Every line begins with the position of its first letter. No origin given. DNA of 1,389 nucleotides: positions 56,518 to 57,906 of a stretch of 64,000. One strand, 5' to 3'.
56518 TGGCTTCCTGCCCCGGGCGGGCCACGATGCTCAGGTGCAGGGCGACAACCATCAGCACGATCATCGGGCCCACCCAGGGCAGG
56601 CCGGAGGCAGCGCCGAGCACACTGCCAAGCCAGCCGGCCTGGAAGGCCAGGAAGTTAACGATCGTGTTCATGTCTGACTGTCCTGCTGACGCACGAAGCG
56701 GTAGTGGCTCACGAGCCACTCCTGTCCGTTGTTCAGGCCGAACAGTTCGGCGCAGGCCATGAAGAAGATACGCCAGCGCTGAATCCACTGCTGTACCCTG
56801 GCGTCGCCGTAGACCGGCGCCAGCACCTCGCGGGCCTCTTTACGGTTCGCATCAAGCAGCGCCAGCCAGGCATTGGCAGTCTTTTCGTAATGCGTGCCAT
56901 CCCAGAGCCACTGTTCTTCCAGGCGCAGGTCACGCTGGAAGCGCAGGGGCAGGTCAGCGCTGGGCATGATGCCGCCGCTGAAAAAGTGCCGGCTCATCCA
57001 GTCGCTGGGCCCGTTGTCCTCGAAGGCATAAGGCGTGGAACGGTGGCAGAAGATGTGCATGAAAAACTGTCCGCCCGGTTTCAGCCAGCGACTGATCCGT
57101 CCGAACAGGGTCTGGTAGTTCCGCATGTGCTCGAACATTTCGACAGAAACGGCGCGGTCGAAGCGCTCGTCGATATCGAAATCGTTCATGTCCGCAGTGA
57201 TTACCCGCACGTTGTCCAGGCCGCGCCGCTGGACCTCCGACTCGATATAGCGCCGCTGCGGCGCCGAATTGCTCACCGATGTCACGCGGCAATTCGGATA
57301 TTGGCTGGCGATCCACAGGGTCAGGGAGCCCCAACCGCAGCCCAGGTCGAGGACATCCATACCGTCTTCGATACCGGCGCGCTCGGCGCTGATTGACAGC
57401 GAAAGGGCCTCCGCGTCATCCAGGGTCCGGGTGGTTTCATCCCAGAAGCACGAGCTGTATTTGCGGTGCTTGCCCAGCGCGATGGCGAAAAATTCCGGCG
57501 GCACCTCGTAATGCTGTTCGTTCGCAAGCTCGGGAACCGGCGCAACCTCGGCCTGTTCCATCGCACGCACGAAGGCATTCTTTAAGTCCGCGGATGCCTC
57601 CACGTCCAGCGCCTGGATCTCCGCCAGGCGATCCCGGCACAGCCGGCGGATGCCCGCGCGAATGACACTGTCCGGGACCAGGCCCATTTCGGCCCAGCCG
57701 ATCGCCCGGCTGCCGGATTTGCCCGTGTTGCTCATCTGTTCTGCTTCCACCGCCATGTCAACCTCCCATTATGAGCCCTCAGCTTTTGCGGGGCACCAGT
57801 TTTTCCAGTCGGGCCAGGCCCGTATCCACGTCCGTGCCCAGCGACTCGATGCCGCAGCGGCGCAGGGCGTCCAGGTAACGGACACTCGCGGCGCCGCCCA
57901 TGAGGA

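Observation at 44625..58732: A ~14-kb light / photo-oxidative-stress supercluster combining DNA photorepair, two MerR regulators and a long lipid-modifying operon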

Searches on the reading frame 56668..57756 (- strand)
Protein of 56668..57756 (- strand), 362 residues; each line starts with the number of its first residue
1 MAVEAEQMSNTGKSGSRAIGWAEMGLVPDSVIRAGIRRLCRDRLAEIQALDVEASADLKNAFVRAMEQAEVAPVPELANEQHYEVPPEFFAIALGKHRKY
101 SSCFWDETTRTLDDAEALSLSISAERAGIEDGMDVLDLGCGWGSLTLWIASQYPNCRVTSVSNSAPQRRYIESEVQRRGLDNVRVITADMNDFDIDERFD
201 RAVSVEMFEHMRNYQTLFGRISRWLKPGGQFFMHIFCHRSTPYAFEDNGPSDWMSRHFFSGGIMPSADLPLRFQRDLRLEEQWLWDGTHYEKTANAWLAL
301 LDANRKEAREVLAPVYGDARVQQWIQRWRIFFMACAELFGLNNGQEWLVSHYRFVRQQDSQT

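Call 5: search_protein_families(library=pfam, proteins=[window:56668-57756:-], max_evalue=0.01)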
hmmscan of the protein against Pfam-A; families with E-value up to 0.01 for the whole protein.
window:56668-57756:- (362 aa): 16 families
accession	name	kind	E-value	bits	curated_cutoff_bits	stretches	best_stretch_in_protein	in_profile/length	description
PF02353.26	CMAS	-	9e-42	143.7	27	1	80-341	11-265/273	Mycolic acid cyclopropane synthetase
PF13649.12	Methyltransf_25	-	1.7e-18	67.5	27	1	135-229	1-97/97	Methyltransferase domain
PF08241.18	Methyltransf_11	-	2.4e-16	60.6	21.2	1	136-232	1-94/95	Methyltransferase domain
PF13847.12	Methyltransf_31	-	3e-15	56.6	27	1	129-248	1-125/145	Methyltransferase domain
PF13489.12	Methyltransf_23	-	4e-13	49.9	27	1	129-240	20-123/164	Methyltransferase domain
PF08242.18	Methyltransf_12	-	4.6e-12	46.9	30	1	136-231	1-98/98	Methyltransferase domain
PF05175.20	MTS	-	9.1e-09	35.6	23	1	131-233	31-138/170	Methyltransferase small domain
PF03848.20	TehB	-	2.1e-06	27.7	20.4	1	133-229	32-128/193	Tellurite resistance protein TehB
PF02390.23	Methyltransf_4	-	1.7e-05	24.8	24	1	134-190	4-60/173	Putative methyltransferase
PF01728.25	FtsJ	-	9.2e-05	22.9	24.1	1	125-238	14-142/181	FtsJ-like methyltransferase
PF01209.24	Ubie_methyltran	-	0.00057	19.7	20.1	1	126-238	42-156/233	ubiE/COQ5 methyltransferase family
PF05401.17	NodS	-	0.00063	20.1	24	1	131-222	43-130/201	Nodulation protein S (NodS)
PF02527.21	GidB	-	0.0025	17.6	27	1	131-232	50-145/184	rRNA small subunit methyltransferase G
PF02475.24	TRM5-TYW2_MTfase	-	0.0044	17.4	28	1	129-204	34-110/164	TRM5/TYW2 methyltransferase domain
PF01189.24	Methyltr_RsmB-F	-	0.0049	17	27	1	132-202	9-83/199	16S rRNA methyltransferase RsmB/F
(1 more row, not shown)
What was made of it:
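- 56668..57756 (-): CMAS1, a short CFA-synthase-family methyltransferase, 362 aa, intact. It is only 29% identical to CMAS2. CMAS hit at E=9e-42 (call 5).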

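Call 8: find_related_loci(query=window:56668-57756:-, collection=genome_contigs, flank=10000)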
Query window:56668-57756:- (362 aa) in genome_contigs; peptide patterns used: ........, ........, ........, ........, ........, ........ (x = any residue, [..] = any of these).
600 stretches matched a pattern (row limit reached: there are more); 588 encode a relative of the query (tblastn E <= 1e-3); the best 80 are kept; 80 distinct loci.
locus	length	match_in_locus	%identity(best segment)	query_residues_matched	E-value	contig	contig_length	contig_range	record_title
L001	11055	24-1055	65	13-356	3e-155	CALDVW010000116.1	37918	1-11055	MAG: uncultured Xanthomonadales bacterium isolate N2_Bin_METABAT__104_1_1 genome assembly, contig: c_000001325145, whole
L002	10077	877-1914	65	11-356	3e-155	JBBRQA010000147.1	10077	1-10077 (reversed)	MAG: Burkholderiales bacterium isolate metawrap_la1_111 W_la1_111_k141_846715L_10077_cov_13.0000, whole genome shotgun s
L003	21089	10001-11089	62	5-360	3e-153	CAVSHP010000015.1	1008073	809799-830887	MAG: uncultured Gammaproteobacteria bacterium isolate MFD05684.bin.2.242 genome assembly, contig: contig_25762, whole ge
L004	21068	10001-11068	62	8-362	2e-152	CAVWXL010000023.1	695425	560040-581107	MAG: uncultured Gammaproteobacteria bacterium isolate MFD03551.bin.2.83 genome assembly, contig: contig_4903, whole geno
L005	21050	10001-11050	63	5-356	2e-149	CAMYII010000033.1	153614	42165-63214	MAG: Acidiferrobacterales bacterium isolate ES_Gamma_002 genome assembly, contig: scaffold_20, whole genome shotgun sequ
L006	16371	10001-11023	63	16-356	3e-149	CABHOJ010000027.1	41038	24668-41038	MAG: uncultured Methylotenera sp. isolate Methylotenera_sp_nbed42b117 genome assembly, contig: NODE_2642_length_41038_co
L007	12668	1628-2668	63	14-359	2e-145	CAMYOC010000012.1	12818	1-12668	MAG: uncultured Gammaproteobacteria bacterium isolate FCS_Gamma_003 genome assembly, contig: scaffold_1750, whole genome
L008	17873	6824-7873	60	16-356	2e-145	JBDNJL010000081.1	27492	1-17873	MAG: Methylotenera sp. isolate metabat2.73_sub.WLB k141_379440, whole genome shotgun sequence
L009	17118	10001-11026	61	17-358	1e-144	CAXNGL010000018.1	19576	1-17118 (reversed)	MAG: Burkholderiales bacterium isolate MH-08apr19-83 genome assembly, contig: MH-08apr19-C6305, whole genome shotgun seq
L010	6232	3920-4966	60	9-357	2e-144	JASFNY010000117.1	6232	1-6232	MAG: Thiohalophilus sp. isolate D0819M02metaG_Bin_199 D0819M02metaG_FD_scaffold_6387_c1, whole genome shotgun sequence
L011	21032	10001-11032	61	14-357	1e-143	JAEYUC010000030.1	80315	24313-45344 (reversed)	MAG: Proteobacteria bacterium isolate OH_CBlB_152 k127_2810498, whole genome shotgun sequence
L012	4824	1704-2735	61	16-359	2e-145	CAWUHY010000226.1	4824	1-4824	MAG: uncultured Gammaproteobacteria bacterium isolate SRR17458603_binner123_17_1705322960 genome assembly, contig: ERZ21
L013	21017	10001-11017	63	17-356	1e-143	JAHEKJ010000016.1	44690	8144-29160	MAG: Gammaproteobacteria bacterium isolate Ww580 NODE_1521_length_44690_cov_9.820144, whole genome shotgun sequence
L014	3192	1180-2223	60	4-354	2e-149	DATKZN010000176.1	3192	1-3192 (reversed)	MAG TPA_asm: Gammaproteobacteria bacterium isolate SMAG_U14246 k141_1820474, whole genome shotgun sequence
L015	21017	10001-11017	64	18-356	1e-142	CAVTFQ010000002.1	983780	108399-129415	MAG: uncultured beta proteobacterium isolate MFD00822.bin.1.63 genome assembly, contig: contig_28186, whole genome shotg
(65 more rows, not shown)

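Call 13: find_encoding_contigs(protein=window:56668-57756:-, flank=10000, max_places=6)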
Protein window:56668-57756:- (362 aa): 1 contig read that carries it; 1 place shown.
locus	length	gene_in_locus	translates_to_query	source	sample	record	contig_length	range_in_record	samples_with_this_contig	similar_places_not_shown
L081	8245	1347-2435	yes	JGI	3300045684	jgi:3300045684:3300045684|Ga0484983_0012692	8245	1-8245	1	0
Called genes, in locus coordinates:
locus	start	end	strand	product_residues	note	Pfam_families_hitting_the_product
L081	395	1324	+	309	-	PF13411:MerR_1, PF00376:MerR, PF02607:B12-binding_2, PF02310:B12-binding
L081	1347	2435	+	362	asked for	PF02353:CMAS, PF05175:MTS, PF13489:Methyltransf_23, PF03848:TehB (weak), PF08241:Methyltransf_11, PF08242:Methyltransf_12, PF13649:Methyltransf_25, PF13847:Methyltransf_31, +1 more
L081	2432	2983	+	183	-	PF11086:DUF2878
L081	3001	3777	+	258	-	PF06966:DUF1295, PF02544:Steroid_dh, PF04191:PEMT (weak)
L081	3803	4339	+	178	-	PF08212:Lipocalin_2, PF00061:Lipocalin (weak)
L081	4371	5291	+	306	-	PF00487:FA_desaturase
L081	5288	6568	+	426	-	PF01266:DAO (faint), PF01593:Amino_oxidase, PF13450:NAD_binding_8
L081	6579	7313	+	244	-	PF07103:DUF1365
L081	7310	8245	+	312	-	?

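Call 19: search_protein_families(library=ncbifam, proteins=[L081:395-1324:+, L081:1347-2435:+, L081:2432-2983:+, L081:3001-3777:+, L081:3803-4339:+, L081:4371-5291:+, L081:5288-6568:+, L081:6579-7313:+, L081:7310-8245:+], max_evalue=0.00001)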
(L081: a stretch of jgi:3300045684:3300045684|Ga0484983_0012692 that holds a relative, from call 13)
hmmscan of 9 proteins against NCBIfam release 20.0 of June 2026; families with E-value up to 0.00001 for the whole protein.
L081:395-1324:+ (309 aa): 5 families
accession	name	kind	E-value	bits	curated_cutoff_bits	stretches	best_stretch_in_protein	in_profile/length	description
NF052513.1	TransRegCarH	equivalog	5.9e-38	130.7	400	1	6-286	3-260/274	HTH-type transcriptional repressor CarH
NF011617.0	PRK15043.1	equivalog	8.2e-15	54.7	417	1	9-81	3-75/243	HTH-type transcriptional regulator MlrA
NF047375.1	HeatShock_HspR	equivalog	1.5e-10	41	105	1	9-77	3-71/92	heat shock protein transcriptional repressor HspR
TIGR02082.1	metH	equivalog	1.4e-06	26.2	1010.85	1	187-277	735-826/1182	methionine synthase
TIGR02051.1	MerR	equivalog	4.8e-06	26.8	150.85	1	12-81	2-71/124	mercury resistance transcriptional regulator MerR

L081:1347-2435:+ (362 aa): 18 families
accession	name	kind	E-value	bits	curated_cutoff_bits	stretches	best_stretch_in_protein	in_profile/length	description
NF008686.0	PRK11705.1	equivalog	3.3e-41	141.6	400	1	78-348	115-367/383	cyclopropane fatty acyl phospholipid synthase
NF053839.1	CPFASynBruc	equivalog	9.9e-31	107.1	600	1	58-318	101-353/410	cyclopropane fatty acid synthase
NF040703.1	cyclopro_CfaB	exception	6.5e-27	94.3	650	1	80-340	108-363/393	C17 cyclopropane fatty acid synthase CfaB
NF040660.1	mycolic_MTase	equivalog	5.1e-21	75.5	390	1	80-313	9-251/283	cyclopropane mycolic acid synthase family methyltransferase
TIGR02469.1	CbiT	equivalog_domain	1.2e-10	41.7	78.3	1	127-233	15-120/124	precorrin-6Y C5,15-methyltransferase (decarboxylating) subunit CbiT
TIGR02072.1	BioC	equivalog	1.5e-10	41.3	184.95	1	133-239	36-138/244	malonyl-ACP O-methyltransferase BioC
NF041820.1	daptide_MTase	equivalog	3.9e-10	39.6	175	1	113-236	22-145/243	daptide-type RiPP biosynthesis methyltransferase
TIGR01983.1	UbiG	equivalog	2.7e-09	36.6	102.95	1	131-234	49-152/228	bifunctional 2-polyprenyl-6-hydroxyphenol methylase/3-demethylubiquinol 3-O-methyltransferase UbiG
NF043040.1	corrin_prot_MT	hypoth_equivalog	3.2e-08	33.3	180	1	129-231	39-145/216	corrinoid protein-associated methyltransferase CpaM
NF006138.0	PRK08287.1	equivalog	9.5e-08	32.1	210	1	122-200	22-99/189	decarboxylating cobalt-precorrin-6B (C(15))-methyltransferase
NF010703.0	PRK14103.1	equivalog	2.6e-07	30.3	320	1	127-236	25-127/256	trans-aconitate 2-methyltransferase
NF041537.1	ArsM_AhpD_UU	exception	4e-07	29.2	510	1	129-233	74-180/345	arsenite methyltransferase/AhpD domain selenoprotein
NF041536.1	ArsM_DUF2284_UU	exception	4.3e-07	28.6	575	1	129-233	74-180/459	arsenite methyltransferase/DUF2284 domain selenoprotein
TIGR03534.1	RF_mod_PrmC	equivalog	6.6e-07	29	199.1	1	132-204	89-162/253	peptide chain release factor N(5)-glutamine methyltransferase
NF008405.0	PRK11207.1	equivalog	1.2e-06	28.1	218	1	131-229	30-128/198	tellurite resistance methyltransferase TehB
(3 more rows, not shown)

L081:2432-2983:+ (183 aa): 0 families

L081:3001-3777:+ (258 aa): 0 families

L081:3803-4339:+ (178 aa): 1 family
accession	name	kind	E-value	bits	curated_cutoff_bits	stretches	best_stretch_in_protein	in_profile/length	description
NF007786.1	PRK10477.1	subfamily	2.4e-20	72.9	267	1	15-176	10-174/176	outer membrane lipoprotein Blc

L081:4371-5291:+ (306 aa): 1 family
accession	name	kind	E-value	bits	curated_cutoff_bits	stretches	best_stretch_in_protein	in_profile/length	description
NF049918.1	DesA_fam_desat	equivalog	3.3e-29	102.2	400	1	49-298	10-251/385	DesA family fatty acid desaturase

L081:5288-6568:+ (426 aa): 4 families
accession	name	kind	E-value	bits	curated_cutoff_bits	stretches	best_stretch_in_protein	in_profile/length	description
NF005560.0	PRK07233.1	equivalog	3.6e-13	49.2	252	1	1-85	1-85/435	hypothetical protein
TIGR03467.1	HpnE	equivalog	5e-11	42.6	283.05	1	3-273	1-273/430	hydroxysqualene dehydroxylase HpnE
NF008841.0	PRK11883.1-1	equivalog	5.3e-09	35.5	517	1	1-45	4-52/453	protoporphyrinogen oxidase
TIGR00562.1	proto_IX_ox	equivalog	2.5e-07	29.7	97.85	1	2-43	4-48/470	protoporphyrinogen oxidase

L081:6579-7313:+ (244 aa): 0 families

L081:7310-8245:+ (312 aa): 9 families
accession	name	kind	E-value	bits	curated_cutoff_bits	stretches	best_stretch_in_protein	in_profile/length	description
NF008686.0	PRK11705.1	equivalog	5.6e-64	216.6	400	1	60-303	37-272/383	cyclopropane fatty acyl phospholipid synthase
NF053839.1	CPFASynBruc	equivalog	5.4e-58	196.9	600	1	37-304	14-284/410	cyclopropane fatty acid synthase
NF040703.1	cyclopro_CfaB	exception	2.4e-55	187.9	650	1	32-301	8-268/393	C17 cyclopropane fatty acid synthase CfaB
NF040660.1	mycolic_MTase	equivalog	2.2e-39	135.7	390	1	140-305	6-171/283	cyclopropane mycolic acid synthase family methyltransferase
NF043040.1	corrin_prot_MT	hypoth_equivalog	5e-11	42.4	180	1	192-298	38-149/216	corrinoid protein-associated methyltransferase CpaM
NF041943.1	GPPMT_Stmyces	equivalog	3.5e-10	40.2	400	1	175-295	57-178/272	geranyl diphosphate 2-C-methyltransferase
NF041675.1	sarc_dimgly_tmase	equivalog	1.7e-07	31.5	550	1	143-258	16-130/278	sarcosine/dimethylglycine N-methyltransferase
TIGR02469.1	CbiT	equivalog_domain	4.5e-06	26.9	78.3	0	188-300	13-124/124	precorrin-6Y C5,15-methyltransferase (decarboxylating) subunit CbiT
TIGR01983.1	UbiG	equivalog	6.9e-06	25.5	102.95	1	173-299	20-154/228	bifunctional 2-polyprenyl-6-hydroxyphenol methylase/3-demethylubiquinol 3-O-methyltransferase UbiG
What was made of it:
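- On Class I (AdoCbl-dependent) CarH/LitR: 130.7 bits against a cut-off of 400 (call 19).
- Closest known: CarH/LitR class I B12 photoreceptor-repressors. Different: The score is far below the NCBIfam CarH equivalog cut-off (131 against 400 bits, call 19).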

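Call 40: search_protein_families(library=pfam, proteins=[L003:12462-13091:+], max_evalue=0.01)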
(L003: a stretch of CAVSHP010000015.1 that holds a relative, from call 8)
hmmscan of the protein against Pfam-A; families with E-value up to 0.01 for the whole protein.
L003:12462-13091:+ (209 aa): 1 family
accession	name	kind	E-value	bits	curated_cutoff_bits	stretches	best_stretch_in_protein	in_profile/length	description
PF19630.5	DUF6134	-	2e-44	152.3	27.9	1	27-208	1-183/184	Domain of unknown function (DUF6134)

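Call 55: search_solved_structures(query=L081:395-1324:+, max_evalue=0.001, show_alignments=2)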
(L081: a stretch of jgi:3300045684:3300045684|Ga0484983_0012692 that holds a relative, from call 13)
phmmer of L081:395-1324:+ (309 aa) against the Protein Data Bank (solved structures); distinct sequences matched with E-value up to 0.001: 24.
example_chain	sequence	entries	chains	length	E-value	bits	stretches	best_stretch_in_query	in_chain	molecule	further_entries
3whp_A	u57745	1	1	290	3e-31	112.3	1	6-288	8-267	Probable transcriptional regulator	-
5c8d_A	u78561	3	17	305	4.5e-31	111.8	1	6-287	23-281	Light-dependent transcriptional regulator CarH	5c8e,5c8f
8c35_A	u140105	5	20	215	5.7e-21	78.6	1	103-288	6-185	Probable transcriptional regulator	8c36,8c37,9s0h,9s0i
8c31_A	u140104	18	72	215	8.8e-21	78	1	103-288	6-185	Probable transcriptional regulator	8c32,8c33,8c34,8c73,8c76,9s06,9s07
5c8a_A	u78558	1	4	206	9.2e-21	77.9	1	103-288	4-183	Light-dependent transcriptional regulator CarH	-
2jml_A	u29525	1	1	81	3.3e-10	43.3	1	11-73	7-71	DNA BINDING DOMAIN/TRANSCRIPTIONAL REGULATOR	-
8g3h_A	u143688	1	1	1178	1.2e-08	38.2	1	118-305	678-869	Methionine synthase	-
8ssd_A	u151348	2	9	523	5e-08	36.1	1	177-285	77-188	Methionine synthase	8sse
8jbs_A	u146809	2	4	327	6.5e-08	35.7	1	10-253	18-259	Putative cobalamin binding protein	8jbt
8j2w_A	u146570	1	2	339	7.7e-08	35.5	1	133-273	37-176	Cobalamin-binding protein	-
8j2x_A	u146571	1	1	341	7.7e-08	35.5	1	133-273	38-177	Cobalamin-binding protein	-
9cbo_A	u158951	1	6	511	1.3e-07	34.7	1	176-285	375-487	Methionine synthase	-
9cbr_A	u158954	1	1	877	1.5e-07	34.5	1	177-285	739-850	Methionine synthase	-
9cbp_A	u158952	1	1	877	1.6e-07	34.5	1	177-285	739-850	Methionine synthase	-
9cbq_A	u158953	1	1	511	1.8e-07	34.3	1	176-285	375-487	Methionine synthase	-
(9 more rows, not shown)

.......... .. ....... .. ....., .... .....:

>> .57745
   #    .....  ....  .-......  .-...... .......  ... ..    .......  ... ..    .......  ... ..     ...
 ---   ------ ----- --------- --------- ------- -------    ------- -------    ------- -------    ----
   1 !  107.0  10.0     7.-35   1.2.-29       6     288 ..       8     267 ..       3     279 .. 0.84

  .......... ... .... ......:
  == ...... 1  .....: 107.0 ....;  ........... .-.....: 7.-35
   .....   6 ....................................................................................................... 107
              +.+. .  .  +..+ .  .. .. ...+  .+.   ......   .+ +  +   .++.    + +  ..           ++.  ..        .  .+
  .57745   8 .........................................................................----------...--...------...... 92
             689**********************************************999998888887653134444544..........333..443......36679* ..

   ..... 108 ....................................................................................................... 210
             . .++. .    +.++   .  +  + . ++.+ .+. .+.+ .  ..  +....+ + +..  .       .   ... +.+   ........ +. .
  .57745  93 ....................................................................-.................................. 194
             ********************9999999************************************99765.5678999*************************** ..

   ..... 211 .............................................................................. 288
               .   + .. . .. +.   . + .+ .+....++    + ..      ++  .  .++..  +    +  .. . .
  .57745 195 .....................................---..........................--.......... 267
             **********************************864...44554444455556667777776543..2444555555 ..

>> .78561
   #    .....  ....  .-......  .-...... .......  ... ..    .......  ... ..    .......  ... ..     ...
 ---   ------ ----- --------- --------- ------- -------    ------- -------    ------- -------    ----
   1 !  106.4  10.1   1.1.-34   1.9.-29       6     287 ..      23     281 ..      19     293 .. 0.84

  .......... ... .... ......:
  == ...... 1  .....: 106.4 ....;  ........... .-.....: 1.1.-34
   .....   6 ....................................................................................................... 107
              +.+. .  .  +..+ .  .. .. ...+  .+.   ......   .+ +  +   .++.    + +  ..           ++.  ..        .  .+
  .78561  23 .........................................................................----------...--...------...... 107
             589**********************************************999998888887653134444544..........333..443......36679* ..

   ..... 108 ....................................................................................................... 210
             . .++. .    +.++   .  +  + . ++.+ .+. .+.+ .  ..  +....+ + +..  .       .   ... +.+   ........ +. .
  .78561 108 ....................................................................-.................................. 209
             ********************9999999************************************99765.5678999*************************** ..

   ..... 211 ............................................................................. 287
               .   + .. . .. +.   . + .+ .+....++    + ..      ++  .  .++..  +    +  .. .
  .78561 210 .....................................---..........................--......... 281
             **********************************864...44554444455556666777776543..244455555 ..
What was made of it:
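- On Class I (AdoCbl-dependent) CarH/LitR: The sequence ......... aligns with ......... of CarH (call 55). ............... aligns with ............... of 5C8D (call 55). Counted by hand on the call 55 alignment.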
